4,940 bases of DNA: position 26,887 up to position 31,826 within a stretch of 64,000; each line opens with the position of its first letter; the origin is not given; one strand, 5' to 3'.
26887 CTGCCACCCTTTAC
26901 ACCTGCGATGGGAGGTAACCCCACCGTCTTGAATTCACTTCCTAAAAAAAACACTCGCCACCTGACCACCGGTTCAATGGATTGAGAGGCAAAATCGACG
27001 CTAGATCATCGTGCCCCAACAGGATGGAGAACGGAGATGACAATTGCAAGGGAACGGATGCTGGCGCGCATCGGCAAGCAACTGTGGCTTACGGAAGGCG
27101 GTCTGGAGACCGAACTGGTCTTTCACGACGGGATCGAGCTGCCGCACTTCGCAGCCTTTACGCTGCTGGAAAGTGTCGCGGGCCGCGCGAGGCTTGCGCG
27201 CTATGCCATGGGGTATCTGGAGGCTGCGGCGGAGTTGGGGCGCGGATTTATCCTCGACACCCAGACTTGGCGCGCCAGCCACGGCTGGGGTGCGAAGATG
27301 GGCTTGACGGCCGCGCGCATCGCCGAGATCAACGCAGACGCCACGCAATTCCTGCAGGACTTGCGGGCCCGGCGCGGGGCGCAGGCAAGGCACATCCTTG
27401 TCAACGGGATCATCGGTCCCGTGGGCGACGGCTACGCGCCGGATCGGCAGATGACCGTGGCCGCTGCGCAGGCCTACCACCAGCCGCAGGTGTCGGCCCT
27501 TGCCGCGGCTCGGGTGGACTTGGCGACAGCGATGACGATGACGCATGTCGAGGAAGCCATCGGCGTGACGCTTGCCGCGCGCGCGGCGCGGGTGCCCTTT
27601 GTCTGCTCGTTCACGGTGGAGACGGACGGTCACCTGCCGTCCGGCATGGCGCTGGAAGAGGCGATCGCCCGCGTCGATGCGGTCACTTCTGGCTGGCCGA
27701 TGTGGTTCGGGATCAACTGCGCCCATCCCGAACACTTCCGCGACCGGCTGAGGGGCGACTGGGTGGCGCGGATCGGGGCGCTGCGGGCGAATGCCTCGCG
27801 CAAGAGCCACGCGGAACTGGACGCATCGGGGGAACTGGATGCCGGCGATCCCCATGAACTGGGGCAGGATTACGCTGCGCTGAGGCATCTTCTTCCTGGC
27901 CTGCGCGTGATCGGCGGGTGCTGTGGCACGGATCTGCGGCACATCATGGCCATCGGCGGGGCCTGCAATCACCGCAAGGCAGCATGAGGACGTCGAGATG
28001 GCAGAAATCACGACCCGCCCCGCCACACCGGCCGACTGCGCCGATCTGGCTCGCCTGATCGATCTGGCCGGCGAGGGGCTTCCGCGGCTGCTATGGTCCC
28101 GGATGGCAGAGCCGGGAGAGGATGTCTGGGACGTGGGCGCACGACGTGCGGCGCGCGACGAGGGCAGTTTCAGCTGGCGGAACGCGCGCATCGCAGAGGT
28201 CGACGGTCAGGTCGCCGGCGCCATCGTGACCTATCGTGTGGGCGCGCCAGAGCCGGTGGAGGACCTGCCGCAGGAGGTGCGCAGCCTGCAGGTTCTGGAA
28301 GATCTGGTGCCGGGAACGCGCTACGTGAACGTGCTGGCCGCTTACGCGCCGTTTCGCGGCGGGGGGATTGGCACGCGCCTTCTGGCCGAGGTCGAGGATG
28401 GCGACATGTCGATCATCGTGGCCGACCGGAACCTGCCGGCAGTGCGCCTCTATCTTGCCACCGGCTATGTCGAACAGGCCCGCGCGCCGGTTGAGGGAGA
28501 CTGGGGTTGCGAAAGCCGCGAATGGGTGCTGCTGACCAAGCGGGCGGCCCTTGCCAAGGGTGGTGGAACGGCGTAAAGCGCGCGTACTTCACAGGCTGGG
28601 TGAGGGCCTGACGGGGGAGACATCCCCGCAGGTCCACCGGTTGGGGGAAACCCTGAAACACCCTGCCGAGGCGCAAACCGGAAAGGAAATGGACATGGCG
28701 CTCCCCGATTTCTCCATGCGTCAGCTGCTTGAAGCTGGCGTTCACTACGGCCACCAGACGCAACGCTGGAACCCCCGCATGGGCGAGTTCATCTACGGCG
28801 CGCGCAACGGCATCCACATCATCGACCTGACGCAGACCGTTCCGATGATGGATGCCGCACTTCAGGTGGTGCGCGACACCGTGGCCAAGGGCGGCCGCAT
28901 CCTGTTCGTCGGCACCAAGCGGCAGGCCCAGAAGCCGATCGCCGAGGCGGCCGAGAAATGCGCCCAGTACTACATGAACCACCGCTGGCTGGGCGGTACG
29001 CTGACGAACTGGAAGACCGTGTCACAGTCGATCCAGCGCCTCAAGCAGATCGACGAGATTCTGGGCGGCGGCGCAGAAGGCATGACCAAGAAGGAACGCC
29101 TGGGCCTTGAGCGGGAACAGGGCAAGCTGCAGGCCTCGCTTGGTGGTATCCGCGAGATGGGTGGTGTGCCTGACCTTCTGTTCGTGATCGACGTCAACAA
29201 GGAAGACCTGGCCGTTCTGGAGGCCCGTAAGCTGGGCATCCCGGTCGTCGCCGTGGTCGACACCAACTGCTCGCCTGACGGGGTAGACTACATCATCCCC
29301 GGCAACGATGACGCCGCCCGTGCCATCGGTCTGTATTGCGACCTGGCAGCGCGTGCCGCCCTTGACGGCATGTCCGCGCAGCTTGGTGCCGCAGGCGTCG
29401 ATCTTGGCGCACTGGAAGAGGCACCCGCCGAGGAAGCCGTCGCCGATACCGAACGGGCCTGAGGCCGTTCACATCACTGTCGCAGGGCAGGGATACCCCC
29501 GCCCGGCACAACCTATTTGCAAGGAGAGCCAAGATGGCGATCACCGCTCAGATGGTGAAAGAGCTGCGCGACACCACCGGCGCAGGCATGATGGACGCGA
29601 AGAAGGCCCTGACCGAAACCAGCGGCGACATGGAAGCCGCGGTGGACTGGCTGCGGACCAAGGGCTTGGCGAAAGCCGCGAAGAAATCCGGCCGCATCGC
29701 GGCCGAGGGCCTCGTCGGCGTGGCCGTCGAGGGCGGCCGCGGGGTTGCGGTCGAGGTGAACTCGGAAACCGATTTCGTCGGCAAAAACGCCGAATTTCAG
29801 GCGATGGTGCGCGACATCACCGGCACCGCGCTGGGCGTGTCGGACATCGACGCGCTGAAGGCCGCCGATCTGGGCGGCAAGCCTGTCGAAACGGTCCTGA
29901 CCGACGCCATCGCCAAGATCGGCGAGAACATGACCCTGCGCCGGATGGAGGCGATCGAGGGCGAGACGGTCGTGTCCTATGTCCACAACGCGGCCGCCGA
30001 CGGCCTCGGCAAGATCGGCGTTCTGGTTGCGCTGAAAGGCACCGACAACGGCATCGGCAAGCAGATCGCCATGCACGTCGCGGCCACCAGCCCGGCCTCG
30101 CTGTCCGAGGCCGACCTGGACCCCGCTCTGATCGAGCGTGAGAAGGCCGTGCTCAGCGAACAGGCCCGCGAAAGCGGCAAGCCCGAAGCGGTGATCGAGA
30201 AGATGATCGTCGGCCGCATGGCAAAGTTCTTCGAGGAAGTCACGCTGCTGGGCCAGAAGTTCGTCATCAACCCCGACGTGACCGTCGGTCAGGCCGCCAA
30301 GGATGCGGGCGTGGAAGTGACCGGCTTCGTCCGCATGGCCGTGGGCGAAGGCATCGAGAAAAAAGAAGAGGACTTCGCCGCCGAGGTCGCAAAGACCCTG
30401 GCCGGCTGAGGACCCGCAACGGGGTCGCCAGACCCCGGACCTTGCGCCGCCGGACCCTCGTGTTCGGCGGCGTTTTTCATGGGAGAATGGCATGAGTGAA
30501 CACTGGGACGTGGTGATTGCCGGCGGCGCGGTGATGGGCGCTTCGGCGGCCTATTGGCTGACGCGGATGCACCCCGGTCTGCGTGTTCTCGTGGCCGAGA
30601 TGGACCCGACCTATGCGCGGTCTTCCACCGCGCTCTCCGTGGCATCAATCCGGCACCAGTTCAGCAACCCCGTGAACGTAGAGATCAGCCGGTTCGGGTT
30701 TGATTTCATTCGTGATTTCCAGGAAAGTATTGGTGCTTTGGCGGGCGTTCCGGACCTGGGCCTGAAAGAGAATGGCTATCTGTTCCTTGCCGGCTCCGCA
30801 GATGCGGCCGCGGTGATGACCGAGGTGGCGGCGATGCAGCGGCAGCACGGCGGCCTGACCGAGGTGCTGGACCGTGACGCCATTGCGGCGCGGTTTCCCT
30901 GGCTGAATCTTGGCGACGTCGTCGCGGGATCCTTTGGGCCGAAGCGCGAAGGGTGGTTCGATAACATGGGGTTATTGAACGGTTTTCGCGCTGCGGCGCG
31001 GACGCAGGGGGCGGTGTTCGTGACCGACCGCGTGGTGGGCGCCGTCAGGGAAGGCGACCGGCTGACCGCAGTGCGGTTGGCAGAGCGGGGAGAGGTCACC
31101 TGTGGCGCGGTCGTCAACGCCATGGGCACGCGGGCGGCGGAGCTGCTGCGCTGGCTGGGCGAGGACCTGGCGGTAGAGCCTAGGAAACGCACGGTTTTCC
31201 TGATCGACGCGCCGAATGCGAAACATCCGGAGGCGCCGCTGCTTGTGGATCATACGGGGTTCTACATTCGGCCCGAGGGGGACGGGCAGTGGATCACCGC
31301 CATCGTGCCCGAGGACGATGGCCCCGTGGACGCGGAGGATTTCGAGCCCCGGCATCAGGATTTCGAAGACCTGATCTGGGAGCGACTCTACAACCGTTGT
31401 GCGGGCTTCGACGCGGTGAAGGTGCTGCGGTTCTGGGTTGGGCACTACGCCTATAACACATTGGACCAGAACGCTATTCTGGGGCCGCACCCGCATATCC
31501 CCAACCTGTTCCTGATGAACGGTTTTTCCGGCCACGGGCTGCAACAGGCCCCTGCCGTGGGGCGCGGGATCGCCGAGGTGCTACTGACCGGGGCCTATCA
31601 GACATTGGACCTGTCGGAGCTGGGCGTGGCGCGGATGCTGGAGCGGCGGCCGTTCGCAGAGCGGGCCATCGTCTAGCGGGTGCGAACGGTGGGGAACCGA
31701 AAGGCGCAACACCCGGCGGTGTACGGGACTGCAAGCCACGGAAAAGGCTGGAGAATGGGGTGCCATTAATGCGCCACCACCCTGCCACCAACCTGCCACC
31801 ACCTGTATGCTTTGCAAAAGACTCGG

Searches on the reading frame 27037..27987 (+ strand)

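Call 73: search_protein_families(library=pfam, proteins=[window:27037-27987:+], max_evalue=0.0001)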
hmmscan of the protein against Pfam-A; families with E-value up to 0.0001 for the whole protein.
window:27037-27987:+ (316 aa): 1 family
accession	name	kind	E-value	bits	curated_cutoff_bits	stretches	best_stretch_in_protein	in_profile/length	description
PF02574.22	S-methyl_trans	-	1.6e-36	127.1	22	1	19-307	3-280/283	Homocysteine S-methyltransferase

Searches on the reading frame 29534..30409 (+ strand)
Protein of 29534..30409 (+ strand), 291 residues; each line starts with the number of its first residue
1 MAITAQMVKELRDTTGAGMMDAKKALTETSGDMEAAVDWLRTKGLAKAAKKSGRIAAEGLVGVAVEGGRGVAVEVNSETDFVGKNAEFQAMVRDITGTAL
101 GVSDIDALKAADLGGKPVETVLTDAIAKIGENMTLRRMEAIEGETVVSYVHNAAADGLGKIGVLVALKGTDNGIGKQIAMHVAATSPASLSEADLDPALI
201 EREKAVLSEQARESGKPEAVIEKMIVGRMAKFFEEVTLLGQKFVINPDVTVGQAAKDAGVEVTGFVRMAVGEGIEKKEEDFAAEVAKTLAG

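Call 73: search_protein_families(library=pfam, proteins=[window:29534-30409:+], max_evalue=0.0001)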
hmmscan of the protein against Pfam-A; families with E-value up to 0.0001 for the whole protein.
window:29534-30409:+ (291 aa): 1 family
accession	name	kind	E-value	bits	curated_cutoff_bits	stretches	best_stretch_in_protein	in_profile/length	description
PF00889.24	EF_TS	-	1.3e-68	231.1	27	1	70-272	1-204/204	Elongation factor TS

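Call 86: list_cluster_members(proteins=[window:29534-30409:+, window:43297-44511:+, window:49684-51963:+, window:52076-53962:+, window:62451-63998:-, window:42703-43161:-, window:46572-47237:-])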
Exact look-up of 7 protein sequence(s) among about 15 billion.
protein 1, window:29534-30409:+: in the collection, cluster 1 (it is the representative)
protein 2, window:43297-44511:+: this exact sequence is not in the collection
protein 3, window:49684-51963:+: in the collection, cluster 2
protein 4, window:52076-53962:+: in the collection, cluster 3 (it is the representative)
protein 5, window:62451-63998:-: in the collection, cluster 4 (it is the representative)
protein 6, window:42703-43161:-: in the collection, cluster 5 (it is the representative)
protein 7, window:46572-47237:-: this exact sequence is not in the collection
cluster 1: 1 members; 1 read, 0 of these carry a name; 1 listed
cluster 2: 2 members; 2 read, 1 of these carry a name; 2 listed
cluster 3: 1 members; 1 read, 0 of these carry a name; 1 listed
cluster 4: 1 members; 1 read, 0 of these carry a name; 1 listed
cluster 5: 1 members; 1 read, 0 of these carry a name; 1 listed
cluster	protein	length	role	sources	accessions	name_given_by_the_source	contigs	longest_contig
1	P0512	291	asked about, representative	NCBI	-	-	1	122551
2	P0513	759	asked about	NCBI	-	-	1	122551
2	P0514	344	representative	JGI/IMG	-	malate dehydrogenase (oxaloacetate-decarboxylating)(NADP+)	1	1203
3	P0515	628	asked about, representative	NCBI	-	-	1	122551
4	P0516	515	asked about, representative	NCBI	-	-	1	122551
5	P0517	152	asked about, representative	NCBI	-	-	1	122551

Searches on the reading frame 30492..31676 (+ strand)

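Call 73: search_protein_families(library=pfam, proteins=[window:30492-31676:+], max_evalue=0.0001)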
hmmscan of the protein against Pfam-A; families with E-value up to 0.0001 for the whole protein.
window:30492-31676:+ (394 aa): 1 family
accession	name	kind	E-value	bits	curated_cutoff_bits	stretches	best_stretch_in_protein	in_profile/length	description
PF01266.30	DAO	-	4.8e-52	178.1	27.9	1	6-362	1-352/353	FAD dependent oxidoreductase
